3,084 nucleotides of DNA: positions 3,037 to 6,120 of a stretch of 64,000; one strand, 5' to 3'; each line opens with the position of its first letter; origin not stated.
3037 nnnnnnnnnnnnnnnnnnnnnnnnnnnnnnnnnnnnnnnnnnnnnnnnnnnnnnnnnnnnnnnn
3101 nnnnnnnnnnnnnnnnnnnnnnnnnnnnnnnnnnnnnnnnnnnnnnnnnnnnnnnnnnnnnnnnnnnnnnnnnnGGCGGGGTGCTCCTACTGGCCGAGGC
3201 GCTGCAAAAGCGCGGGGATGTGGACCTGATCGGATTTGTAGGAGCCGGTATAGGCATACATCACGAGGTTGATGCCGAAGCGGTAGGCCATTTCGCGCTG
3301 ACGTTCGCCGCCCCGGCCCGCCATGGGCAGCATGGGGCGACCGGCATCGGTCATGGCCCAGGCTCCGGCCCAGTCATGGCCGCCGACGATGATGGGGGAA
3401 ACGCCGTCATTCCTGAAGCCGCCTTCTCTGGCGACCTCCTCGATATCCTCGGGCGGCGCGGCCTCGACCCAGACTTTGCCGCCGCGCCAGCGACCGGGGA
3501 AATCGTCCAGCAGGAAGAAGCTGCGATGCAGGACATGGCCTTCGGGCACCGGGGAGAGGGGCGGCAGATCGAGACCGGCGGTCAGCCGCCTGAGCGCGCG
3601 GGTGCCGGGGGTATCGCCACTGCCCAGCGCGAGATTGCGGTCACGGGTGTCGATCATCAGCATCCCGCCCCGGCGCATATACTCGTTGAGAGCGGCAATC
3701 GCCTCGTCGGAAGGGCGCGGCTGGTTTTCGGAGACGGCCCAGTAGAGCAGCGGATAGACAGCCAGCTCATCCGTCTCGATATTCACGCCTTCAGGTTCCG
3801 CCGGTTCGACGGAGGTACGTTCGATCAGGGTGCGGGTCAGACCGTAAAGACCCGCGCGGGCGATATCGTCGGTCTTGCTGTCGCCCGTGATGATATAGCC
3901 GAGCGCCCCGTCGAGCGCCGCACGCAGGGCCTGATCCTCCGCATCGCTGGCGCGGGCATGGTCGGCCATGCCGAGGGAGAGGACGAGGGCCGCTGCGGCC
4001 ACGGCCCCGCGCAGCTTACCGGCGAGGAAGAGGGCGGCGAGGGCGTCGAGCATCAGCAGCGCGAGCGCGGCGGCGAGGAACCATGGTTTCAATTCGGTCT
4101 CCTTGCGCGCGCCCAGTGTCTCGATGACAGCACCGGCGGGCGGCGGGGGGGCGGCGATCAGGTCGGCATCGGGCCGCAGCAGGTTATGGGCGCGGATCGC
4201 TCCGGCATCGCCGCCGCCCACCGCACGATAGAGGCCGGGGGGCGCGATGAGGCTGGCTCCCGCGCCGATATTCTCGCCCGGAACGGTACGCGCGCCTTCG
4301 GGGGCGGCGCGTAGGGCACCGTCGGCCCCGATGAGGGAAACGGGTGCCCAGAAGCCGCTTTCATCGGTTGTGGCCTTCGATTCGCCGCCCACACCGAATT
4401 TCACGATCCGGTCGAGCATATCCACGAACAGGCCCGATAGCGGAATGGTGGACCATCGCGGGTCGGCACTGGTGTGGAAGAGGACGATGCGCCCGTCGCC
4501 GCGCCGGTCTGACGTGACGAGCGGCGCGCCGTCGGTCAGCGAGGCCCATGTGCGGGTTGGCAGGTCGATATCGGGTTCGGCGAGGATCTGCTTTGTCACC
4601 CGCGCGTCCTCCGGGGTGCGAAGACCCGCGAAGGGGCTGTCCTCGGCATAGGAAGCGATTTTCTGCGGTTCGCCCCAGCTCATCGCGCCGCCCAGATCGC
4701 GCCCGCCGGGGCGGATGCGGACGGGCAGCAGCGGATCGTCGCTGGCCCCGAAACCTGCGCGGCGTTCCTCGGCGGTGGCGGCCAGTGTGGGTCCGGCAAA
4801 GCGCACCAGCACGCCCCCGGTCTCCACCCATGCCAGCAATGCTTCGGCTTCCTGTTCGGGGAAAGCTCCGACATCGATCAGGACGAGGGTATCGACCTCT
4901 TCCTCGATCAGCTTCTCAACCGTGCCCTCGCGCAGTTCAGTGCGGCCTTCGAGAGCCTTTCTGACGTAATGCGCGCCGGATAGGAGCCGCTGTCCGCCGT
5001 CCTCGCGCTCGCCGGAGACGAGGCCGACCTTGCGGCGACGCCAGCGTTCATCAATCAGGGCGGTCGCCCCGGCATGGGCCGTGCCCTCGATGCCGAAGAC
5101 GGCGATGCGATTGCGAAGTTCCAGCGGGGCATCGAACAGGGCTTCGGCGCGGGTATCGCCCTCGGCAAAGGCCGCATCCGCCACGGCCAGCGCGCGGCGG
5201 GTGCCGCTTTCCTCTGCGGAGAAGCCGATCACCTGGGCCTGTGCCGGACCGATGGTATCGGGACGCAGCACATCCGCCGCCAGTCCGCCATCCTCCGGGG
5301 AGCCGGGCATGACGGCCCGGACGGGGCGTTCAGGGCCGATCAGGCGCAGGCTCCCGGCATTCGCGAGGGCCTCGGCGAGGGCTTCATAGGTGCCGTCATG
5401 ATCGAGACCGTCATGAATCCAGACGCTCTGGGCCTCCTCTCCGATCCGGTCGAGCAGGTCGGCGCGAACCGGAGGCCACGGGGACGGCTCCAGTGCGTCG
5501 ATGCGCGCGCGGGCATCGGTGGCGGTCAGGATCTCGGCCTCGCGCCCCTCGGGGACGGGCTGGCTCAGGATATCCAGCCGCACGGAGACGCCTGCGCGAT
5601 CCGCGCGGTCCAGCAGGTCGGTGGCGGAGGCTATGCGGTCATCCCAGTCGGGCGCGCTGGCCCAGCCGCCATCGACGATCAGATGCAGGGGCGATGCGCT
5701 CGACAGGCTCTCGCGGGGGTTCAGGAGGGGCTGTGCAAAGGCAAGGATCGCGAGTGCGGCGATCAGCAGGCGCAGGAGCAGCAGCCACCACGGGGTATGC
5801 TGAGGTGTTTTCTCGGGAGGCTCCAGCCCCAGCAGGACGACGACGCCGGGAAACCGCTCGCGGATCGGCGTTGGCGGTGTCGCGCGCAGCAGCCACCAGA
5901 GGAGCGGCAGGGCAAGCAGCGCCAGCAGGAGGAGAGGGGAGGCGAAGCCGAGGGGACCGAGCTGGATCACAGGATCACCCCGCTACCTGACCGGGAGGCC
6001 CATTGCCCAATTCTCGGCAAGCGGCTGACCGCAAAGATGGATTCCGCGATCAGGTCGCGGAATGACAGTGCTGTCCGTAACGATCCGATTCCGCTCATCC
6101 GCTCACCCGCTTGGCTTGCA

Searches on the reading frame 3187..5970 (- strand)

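Call 99: search_protein_families(library=pfam, proteins=[window:3187-5970:-], max_evalue=0.00001)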
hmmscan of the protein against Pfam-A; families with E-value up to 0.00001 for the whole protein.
window:3187-5970:- (927 aa): 2 families
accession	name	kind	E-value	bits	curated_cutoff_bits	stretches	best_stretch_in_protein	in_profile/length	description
PF13709.12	DUF4159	-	2.2e-52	178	25.9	1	690-906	2-201/202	Domain of unknown function (DUF4159)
PF07584.16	BatA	-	1.4e-17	64.3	25.9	1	8-81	3-77/77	Aerotolerance regulator N-terminal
